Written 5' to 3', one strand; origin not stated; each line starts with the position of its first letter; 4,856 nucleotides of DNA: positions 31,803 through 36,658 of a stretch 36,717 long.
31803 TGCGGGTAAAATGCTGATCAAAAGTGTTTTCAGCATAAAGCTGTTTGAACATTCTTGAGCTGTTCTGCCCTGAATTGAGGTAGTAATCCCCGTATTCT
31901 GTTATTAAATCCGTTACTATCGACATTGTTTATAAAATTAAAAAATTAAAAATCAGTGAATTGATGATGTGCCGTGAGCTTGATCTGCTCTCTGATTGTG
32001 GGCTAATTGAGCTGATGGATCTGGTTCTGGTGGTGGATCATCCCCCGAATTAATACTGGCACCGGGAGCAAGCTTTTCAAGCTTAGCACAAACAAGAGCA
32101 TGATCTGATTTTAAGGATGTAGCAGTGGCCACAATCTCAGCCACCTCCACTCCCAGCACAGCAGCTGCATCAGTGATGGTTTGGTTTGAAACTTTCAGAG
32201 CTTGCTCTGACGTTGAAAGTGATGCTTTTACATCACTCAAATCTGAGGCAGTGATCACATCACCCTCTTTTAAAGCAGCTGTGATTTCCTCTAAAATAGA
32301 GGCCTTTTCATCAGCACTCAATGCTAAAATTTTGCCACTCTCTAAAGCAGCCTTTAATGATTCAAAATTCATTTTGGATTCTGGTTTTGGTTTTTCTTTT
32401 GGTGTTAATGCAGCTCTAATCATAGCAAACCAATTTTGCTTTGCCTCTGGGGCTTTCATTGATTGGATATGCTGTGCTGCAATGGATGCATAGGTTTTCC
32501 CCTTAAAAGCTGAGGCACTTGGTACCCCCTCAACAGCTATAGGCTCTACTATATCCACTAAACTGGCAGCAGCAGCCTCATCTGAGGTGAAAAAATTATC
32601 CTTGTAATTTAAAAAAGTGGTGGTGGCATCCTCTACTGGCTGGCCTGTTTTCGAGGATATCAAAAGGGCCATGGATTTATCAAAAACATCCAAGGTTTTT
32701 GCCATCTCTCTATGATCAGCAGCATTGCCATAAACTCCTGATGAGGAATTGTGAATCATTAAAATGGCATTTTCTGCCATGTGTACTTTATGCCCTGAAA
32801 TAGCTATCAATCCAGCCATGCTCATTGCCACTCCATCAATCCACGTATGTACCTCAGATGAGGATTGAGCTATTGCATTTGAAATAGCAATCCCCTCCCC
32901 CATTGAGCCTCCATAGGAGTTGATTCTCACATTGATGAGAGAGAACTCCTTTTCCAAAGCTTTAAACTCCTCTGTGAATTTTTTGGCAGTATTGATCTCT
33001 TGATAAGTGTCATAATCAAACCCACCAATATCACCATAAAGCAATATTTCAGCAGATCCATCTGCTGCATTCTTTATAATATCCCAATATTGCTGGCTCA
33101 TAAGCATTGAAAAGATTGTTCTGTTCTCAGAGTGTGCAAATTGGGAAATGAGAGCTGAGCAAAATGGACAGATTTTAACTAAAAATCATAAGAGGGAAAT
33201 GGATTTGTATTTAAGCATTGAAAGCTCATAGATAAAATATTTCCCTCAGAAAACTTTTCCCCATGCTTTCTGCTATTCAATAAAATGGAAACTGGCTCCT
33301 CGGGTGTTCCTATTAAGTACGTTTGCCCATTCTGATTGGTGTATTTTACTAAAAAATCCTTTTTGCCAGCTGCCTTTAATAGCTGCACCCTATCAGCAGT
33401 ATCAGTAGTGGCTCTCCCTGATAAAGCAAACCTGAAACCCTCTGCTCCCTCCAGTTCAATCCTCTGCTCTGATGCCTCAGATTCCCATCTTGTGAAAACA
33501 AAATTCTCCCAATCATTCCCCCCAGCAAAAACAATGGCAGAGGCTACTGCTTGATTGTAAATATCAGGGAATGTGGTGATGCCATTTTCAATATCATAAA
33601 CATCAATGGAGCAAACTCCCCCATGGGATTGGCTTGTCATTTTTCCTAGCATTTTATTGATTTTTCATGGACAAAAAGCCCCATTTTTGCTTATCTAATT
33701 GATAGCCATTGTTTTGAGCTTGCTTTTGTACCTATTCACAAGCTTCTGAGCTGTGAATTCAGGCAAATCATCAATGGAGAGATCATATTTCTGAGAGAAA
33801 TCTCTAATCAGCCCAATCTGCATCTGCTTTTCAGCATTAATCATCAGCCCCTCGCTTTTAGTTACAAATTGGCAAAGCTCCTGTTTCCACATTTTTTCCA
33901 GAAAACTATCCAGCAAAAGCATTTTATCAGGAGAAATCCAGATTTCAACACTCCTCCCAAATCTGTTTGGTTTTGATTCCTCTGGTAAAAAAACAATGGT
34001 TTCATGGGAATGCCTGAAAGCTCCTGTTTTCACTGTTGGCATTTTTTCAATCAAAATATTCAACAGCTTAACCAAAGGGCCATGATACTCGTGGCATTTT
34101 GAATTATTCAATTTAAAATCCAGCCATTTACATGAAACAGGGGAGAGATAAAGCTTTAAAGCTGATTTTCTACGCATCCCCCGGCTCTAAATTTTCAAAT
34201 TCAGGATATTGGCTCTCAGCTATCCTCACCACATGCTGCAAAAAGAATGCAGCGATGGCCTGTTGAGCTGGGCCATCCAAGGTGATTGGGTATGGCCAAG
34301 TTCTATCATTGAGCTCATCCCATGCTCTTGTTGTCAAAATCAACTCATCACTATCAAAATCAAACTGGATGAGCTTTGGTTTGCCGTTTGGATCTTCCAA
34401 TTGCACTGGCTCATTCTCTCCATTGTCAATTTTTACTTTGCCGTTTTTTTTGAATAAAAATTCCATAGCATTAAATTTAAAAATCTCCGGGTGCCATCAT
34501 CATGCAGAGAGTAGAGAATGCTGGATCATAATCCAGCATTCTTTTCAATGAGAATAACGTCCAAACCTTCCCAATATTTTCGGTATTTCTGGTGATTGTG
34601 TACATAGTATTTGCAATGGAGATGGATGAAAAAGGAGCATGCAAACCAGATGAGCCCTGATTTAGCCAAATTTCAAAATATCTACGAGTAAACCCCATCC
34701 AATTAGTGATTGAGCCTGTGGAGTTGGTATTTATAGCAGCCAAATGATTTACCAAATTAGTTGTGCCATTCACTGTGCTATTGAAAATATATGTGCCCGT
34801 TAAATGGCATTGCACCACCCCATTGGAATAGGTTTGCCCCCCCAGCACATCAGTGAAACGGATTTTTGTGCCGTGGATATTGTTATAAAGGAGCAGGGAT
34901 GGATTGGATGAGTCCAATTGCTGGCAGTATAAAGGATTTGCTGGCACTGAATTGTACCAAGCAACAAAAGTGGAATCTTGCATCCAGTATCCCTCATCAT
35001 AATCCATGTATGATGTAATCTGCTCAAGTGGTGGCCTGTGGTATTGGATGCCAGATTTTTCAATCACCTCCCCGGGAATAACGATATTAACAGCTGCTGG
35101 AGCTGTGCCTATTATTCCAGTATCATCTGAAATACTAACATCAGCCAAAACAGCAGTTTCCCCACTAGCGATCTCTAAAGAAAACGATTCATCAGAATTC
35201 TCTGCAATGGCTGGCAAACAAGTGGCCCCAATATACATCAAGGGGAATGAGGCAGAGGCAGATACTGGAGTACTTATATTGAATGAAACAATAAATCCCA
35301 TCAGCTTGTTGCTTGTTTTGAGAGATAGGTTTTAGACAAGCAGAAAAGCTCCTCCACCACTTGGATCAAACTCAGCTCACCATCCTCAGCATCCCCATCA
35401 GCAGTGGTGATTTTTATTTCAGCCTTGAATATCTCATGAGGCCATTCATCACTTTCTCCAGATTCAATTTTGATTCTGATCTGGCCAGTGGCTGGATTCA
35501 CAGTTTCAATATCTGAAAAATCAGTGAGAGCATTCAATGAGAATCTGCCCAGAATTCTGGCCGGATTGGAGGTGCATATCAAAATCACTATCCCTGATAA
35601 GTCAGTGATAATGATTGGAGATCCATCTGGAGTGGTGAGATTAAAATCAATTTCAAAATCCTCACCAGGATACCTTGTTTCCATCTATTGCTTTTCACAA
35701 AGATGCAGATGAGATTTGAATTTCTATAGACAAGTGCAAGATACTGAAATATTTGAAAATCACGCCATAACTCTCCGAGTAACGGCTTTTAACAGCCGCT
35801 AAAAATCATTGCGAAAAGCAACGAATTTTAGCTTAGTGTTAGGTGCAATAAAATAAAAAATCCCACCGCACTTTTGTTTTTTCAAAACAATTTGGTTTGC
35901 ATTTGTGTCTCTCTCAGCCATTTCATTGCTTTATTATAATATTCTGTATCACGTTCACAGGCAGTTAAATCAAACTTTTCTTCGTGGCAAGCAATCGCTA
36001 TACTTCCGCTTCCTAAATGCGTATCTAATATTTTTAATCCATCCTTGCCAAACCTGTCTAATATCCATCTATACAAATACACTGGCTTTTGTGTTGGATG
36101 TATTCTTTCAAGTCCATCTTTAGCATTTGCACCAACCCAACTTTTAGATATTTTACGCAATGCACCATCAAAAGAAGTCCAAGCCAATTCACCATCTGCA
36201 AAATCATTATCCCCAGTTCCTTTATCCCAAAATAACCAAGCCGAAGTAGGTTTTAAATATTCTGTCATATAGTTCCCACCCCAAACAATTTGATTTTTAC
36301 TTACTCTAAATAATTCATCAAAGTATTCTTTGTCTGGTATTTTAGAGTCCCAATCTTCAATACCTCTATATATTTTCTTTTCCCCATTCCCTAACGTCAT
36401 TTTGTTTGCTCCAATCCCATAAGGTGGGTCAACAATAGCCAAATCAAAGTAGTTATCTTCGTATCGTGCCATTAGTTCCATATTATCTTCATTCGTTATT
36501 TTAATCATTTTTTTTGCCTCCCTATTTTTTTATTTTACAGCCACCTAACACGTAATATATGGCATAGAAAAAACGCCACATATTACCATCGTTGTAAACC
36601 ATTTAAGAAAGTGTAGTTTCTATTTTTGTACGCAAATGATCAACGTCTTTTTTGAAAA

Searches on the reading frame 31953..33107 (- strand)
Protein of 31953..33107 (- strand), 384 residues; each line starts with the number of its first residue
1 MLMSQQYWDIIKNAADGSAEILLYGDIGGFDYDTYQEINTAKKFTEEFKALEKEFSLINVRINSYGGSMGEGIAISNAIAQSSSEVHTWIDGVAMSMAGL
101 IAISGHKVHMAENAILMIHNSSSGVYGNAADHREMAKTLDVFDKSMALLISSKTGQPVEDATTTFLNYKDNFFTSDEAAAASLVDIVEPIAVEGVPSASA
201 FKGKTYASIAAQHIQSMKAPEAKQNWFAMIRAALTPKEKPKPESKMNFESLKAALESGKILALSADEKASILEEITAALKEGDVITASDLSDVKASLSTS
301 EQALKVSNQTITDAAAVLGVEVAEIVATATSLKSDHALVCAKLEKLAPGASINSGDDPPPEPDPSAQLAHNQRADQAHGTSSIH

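Call 8: search_protein_families(library=phrogs, proteins=[window:31953-33107:-], max_evalue=0.001)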
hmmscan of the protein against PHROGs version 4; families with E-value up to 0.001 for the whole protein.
window:31953-33107:- (384 aa): 10 families
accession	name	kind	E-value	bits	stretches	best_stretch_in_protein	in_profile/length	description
phrog_2976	-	head and packaging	1.9e-53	183.6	1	7-317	7-290/394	head maturation protease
phrog_94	-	head and packaging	2.7e-43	150.4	1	4-258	67-329/622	head maturation protease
phrog_133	-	head and packaging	2.9e-42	146.2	1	4-300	5-287/668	head maturation protease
phrog_3348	-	unknown function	1.8e-37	130.5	1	4-372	21-366/386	-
phrog_1684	-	head and packaging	3.1e-33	116.5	1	8-255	30-250/284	head maturation protease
phrog_1827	-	other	8e-22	78.6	1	33-152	28-149/202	ATP-dependent protease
phrog_53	-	head and packaging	5e-17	63.3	1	13-328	71-409/583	head maturation protease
phrog_13984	-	unknown function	2.4e-12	48.1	1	6-117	19-122/123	-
phrog_23753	-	head and packaging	1.7e-10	42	1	53-192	42-176/298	head maturation protease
phrog_5410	-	other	4.4e-06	27.1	1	57-132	57-132/323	ATP-dependent protease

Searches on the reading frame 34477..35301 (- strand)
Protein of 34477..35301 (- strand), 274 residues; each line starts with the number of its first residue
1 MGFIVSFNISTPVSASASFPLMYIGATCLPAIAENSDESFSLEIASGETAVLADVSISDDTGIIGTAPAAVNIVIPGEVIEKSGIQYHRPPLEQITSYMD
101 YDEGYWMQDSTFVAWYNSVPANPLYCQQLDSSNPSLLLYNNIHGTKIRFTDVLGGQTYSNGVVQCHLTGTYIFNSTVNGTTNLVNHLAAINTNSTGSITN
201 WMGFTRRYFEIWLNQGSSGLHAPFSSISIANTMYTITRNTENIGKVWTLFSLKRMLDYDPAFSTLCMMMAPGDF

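Call 8: search_protein_families(library=phrogs, proteins=[window:34477-35301:-], max_evalue=0.001)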
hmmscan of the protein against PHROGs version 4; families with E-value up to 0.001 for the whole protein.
window:34477-35301:- (274 aa): 0 families

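Call 88: search_protein_families(library=padloc, proteins=[window:34477-35301:-], max_evalue=0.01)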
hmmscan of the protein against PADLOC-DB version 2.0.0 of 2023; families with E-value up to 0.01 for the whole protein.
window:34477-35301:- (274 aa): 0 families

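Call 89: search_protein_families(library=pfam, proteins=[window:34477-35301:-], max_evalue=0.01)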
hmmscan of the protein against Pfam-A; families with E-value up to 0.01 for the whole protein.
window:34477-35301:- (274 aa): 1 family
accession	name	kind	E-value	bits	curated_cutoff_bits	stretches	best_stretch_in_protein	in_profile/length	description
PF20230.4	DUF6588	-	0.0077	15.8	27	0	95-196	188-283/319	Family of unknown function (DUF6588)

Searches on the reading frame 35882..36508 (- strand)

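Call 88: search_protein_families(library=padloc, proteins=[window:35882-36508:-], max_evalue=0.01)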
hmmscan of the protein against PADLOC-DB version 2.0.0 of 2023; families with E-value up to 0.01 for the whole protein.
window:35882-36508:- (208 aa): 28 families (the best 25 are shown)
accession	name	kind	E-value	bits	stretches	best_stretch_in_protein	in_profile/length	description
PDLC03386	MTase_II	-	1.2e-41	140.5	1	52-200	6-153/171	Type II methyltransferase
PDLC03371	MTase_II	-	1.3e-22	78.6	2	134-204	188-258/260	Type II methyltransferase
PDLC03251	MTase_II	-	3.3e-13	47.5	1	132-200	200-268/282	Type II methyltransferase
PDLC03320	MTase_II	-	2e-11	41.6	2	133-200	208-276/289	Type II methyltransferase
PDLC03216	MTase_II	-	1.9e-10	38.3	1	134-203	191-260/364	Type II methyltransferase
PDLC03228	MTase_II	-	7.2e-10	37.1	1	134-201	141-208/227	Type II methyltransferase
PDLC03299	MTase_II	-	9.8e-10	36.4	1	135-199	194-258/296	Type II methyltransferase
PDLC03379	MTase_II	-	4.9e-08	31.2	1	135-189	178-232/267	Type II methyltransferase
PDLC03321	MTase_II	-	5.2e-08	30.4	1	109-198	153-242/245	Type II methyltransferase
PDLC03738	oMTase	-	7.2e-08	29.5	1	134-201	201-268/376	orphan methyltransferase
PDLC03241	MTase_II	-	2.4e-07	28.1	1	133-199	368-434/447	Type II methyltransferase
PDLC03339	MTase_II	-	4.1e-07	27.1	1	135-174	207-247/399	Type II methyltransferase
PDLC03308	MTase_II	-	5.6e-07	26.9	1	136-193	332-389/419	Type II methyltransferase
PDLC03279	MTase_II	-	2.7e-06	24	1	131-198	516-584/587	Type II methyltransferase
PDLC03387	MTase_II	-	4.6e-06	24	1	136-200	213-277/289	Type II methyltransferase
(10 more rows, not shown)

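Call 89: search_protein_families(library=pfam, proteins=[window:35882-36508:-], max_evalue=0.01)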
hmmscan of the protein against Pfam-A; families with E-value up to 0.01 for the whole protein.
window:35882-36508:- (208 aa): 1 family
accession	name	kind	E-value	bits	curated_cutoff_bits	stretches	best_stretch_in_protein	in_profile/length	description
PF01555.25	N6_N4_Mtase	-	1.5e-12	48.4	26.7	1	119-195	139-220/221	DNA methylase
